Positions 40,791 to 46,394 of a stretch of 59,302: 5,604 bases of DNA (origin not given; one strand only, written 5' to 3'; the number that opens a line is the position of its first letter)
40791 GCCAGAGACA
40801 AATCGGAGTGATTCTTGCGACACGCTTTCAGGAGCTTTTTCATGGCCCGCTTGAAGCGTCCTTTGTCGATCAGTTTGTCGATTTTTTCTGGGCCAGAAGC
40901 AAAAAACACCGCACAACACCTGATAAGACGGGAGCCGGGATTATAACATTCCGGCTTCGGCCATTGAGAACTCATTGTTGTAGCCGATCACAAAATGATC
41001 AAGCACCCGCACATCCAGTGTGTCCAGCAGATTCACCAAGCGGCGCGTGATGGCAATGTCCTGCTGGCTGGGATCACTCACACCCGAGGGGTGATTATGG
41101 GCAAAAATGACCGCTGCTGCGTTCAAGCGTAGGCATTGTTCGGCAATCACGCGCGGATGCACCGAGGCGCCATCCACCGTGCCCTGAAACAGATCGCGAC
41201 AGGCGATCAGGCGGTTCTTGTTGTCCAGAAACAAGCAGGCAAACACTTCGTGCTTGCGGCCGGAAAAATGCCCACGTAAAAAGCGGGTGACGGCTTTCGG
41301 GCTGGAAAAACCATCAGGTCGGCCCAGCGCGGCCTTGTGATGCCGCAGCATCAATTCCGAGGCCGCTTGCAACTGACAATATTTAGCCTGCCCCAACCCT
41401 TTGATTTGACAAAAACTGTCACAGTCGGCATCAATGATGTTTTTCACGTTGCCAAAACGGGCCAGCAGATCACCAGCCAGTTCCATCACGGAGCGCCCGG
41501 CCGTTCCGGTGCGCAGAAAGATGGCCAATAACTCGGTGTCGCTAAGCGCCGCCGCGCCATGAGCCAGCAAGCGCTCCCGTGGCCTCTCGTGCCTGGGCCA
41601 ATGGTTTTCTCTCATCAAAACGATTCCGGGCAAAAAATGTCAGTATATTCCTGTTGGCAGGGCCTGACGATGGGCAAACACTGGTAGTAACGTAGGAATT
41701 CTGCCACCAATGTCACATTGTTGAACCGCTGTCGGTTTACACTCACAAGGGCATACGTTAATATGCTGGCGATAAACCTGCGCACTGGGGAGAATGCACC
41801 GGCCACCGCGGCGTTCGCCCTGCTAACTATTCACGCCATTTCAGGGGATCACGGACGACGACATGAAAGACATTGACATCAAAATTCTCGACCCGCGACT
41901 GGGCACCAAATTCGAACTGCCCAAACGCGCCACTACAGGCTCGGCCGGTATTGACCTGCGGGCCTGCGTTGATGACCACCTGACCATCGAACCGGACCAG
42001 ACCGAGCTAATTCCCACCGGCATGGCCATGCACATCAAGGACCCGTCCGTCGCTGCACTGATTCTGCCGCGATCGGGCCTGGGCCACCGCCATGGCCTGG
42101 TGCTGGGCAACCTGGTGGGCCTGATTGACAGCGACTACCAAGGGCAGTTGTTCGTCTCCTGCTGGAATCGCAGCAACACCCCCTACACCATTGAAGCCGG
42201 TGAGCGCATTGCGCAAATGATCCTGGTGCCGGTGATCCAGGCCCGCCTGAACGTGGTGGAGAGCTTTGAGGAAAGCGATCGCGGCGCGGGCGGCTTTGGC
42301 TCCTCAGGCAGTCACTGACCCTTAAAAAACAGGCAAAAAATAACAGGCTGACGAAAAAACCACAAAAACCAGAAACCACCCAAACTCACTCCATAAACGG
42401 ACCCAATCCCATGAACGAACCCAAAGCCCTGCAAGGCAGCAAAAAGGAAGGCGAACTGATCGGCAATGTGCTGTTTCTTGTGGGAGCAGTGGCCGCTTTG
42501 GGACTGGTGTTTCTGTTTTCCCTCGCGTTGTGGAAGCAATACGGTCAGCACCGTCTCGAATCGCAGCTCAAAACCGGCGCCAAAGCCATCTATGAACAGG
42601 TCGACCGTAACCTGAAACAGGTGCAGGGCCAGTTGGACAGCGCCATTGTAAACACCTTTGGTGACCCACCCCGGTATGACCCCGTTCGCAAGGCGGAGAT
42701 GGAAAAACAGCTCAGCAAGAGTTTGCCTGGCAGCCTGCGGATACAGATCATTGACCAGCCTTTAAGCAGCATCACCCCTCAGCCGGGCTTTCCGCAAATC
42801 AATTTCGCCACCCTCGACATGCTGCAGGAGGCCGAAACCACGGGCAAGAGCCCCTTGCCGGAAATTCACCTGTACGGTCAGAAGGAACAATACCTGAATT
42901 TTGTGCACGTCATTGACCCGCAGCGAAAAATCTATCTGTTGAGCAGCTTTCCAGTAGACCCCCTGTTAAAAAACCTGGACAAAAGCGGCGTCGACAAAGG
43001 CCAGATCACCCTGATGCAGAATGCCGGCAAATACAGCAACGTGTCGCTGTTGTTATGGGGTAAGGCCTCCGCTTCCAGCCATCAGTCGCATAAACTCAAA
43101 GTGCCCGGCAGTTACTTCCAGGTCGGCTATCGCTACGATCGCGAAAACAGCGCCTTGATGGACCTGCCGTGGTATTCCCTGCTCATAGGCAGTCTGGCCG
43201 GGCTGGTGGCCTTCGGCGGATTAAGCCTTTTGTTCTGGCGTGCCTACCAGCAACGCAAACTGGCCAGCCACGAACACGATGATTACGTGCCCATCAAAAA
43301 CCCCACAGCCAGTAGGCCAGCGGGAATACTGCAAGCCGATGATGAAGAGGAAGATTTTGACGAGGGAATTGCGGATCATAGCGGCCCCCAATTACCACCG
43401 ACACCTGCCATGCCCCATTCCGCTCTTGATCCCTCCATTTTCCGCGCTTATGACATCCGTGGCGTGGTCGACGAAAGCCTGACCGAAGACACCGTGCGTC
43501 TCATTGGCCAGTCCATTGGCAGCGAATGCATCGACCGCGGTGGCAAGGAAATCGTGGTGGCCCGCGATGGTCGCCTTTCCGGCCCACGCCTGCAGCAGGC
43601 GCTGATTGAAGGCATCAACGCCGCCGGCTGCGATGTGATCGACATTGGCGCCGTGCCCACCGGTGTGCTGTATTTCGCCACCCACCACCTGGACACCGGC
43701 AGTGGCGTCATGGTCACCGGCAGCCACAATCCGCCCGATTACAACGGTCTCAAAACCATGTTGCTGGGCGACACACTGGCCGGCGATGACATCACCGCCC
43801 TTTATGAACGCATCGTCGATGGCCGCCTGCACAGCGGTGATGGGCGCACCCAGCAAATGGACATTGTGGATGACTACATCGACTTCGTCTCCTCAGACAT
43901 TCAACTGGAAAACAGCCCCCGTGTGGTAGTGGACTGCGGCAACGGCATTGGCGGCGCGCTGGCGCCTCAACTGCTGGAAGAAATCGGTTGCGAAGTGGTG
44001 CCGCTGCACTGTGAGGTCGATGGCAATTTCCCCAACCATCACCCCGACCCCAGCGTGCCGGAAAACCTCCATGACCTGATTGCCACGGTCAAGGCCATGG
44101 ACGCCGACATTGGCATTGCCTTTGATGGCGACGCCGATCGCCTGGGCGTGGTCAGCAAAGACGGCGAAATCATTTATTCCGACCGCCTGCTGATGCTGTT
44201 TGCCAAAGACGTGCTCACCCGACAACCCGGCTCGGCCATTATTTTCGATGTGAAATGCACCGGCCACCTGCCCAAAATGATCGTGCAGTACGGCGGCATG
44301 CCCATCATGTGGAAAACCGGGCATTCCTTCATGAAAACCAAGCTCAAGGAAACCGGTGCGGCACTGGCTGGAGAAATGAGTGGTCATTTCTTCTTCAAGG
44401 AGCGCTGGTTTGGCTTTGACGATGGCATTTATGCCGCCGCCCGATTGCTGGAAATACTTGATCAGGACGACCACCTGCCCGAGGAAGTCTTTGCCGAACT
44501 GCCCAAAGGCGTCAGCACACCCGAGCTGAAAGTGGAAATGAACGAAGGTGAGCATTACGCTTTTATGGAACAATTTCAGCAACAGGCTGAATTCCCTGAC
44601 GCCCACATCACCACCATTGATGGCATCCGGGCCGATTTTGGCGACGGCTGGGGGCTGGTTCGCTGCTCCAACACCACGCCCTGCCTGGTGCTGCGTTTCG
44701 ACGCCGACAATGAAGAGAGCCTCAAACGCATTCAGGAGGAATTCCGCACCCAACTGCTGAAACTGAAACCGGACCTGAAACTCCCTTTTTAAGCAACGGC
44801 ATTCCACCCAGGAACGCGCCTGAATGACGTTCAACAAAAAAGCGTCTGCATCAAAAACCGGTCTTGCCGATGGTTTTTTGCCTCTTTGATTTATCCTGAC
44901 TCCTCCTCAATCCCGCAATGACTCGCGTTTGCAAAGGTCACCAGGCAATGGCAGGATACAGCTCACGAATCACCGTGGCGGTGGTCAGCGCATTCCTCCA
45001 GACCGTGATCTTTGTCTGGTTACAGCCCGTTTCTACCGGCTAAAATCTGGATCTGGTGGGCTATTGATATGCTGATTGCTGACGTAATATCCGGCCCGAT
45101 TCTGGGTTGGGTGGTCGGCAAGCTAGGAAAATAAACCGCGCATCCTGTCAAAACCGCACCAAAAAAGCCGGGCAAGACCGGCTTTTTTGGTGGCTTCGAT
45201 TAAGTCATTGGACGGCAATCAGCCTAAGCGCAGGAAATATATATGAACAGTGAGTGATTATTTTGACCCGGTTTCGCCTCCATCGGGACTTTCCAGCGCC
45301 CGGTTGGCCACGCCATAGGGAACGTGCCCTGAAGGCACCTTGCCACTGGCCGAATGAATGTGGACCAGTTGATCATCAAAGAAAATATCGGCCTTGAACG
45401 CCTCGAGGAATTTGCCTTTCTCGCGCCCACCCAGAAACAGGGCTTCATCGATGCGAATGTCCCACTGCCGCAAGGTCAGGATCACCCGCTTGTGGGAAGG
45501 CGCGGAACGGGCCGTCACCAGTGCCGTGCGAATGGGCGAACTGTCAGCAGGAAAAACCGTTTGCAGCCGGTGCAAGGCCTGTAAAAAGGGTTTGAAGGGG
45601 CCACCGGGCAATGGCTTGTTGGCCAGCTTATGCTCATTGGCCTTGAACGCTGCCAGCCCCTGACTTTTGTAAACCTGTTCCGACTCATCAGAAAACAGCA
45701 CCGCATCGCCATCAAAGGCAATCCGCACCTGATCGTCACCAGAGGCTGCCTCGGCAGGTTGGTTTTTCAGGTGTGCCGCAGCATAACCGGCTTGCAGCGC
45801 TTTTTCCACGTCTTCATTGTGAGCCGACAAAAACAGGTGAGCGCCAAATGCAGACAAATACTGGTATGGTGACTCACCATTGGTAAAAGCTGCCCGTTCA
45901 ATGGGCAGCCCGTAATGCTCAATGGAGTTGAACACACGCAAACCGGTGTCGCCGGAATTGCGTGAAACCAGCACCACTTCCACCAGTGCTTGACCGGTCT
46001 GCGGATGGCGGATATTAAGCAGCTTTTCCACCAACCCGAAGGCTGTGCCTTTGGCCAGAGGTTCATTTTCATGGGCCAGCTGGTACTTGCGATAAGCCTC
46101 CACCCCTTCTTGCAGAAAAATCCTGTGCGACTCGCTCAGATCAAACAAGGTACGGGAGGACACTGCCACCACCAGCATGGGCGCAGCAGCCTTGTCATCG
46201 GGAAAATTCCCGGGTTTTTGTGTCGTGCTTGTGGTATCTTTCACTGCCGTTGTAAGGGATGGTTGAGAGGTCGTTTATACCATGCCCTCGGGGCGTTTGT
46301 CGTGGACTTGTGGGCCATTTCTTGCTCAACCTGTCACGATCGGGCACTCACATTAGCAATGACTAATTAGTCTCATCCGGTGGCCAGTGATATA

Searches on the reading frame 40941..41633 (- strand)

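Call 69: search_protein_families(library=pfam, proteins=[window:40941-41633:-], max_evalue=0.000001)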
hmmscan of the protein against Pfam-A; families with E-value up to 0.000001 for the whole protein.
window:40941-41633:- (230 aa): 2 families
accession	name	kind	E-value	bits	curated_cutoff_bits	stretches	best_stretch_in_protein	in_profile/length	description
PF04002.20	RadC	-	2.3e-42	144.2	22.1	1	109-228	1-120/121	RadC-like JAB domain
PF20582.4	UPF0758_N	-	7.3e-29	100.1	27.1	1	11-86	3-77/77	UPF0758 N-terminal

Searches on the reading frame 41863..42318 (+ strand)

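Call 69: search_protein_families(library=pfam, proteins=[window:41863-42318:+], max_evalue=0.000001)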
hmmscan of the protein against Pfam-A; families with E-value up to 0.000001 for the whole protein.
window:41863-42318:+ (151 aa): 2 families
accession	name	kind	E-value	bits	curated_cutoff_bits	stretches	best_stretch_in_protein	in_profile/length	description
PF00692.24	dUTPase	-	1.6e-36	125.3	22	1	16-149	2-129/129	dUTPase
PF22769.1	DCD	-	5.8e-11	43.2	27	1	11-121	33-150/153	dCTP deaminase-like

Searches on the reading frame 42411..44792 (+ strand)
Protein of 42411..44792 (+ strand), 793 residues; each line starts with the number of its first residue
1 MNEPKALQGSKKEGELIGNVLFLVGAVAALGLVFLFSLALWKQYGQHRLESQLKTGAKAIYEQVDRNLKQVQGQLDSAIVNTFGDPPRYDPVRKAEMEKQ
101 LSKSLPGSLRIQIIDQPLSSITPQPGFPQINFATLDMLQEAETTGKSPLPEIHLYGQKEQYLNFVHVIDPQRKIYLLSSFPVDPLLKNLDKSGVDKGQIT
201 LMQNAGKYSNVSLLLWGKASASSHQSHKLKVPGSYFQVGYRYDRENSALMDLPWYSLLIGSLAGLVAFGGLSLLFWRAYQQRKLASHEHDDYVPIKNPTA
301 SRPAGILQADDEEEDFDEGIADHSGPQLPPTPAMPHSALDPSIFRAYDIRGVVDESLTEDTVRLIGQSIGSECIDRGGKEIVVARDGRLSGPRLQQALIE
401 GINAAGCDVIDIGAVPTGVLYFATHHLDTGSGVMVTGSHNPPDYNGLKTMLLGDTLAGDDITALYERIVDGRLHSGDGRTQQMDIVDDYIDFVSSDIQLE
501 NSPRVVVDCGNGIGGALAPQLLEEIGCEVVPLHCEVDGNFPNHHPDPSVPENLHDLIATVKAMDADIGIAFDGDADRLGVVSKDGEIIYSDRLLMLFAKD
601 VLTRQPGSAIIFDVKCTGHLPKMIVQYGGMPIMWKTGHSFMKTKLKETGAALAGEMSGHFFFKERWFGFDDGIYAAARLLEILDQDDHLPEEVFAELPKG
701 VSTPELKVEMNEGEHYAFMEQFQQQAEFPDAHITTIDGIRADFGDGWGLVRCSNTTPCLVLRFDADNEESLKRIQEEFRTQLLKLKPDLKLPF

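Call 69: search_protein_families(library=pfam, proteins=[window:42411-44792:+], max_evalue=0.000001)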
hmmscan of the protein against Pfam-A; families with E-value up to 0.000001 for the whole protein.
window:42411-44792:+ (793 aa): 4 families
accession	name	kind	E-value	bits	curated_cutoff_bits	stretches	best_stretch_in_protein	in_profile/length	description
PF02878.22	PGM_PMM_I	-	4.8e-34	117.5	22.5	1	343-466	3-129/138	Phosphoglucomutase/phosphomannomutase, alpha/beta/alpha domain I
PF02879.22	PGM_PMM_II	-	1.3e-30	106.4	29.3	1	487-585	1-103/103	Phosphoglucomutase/phosphomannomutase, alpha/beta/alpha domain II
PF02880.22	PGM_PMM_III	-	3.8e-22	79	20.7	1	590-698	2-112/115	Phosphoglucomutase/phosphomannomutase, alpha/beta/alpha domain III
PF00408.26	PGM_PMM_IV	-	1.3e-11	44.8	23.1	1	705-780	1-67/68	Phosphoglucomutase/phosphomannomutase, C-terminal domain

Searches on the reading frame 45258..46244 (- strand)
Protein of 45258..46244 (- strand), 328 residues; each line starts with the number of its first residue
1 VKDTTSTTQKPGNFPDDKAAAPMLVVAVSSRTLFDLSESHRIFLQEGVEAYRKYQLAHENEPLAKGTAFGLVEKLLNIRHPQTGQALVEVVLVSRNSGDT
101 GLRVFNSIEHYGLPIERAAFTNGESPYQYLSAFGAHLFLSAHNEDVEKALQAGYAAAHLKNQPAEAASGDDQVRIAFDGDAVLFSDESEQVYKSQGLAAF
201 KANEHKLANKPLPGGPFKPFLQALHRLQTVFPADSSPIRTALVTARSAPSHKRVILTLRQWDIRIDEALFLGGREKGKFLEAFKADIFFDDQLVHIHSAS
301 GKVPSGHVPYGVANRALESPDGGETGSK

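Call 70: search_protein_families(library=pfam, proteins=[window:45258-46244:-], max_evalue=0.000001)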
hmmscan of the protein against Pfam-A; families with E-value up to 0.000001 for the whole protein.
window:45258-46244:- (328 aa): 1 family
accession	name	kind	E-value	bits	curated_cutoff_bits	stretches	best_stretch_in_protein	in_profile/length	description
PF06189.17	5-nucleotidase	-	1.7e-132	441.2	28.2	1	22-314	7-301/302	5'-nucleotidase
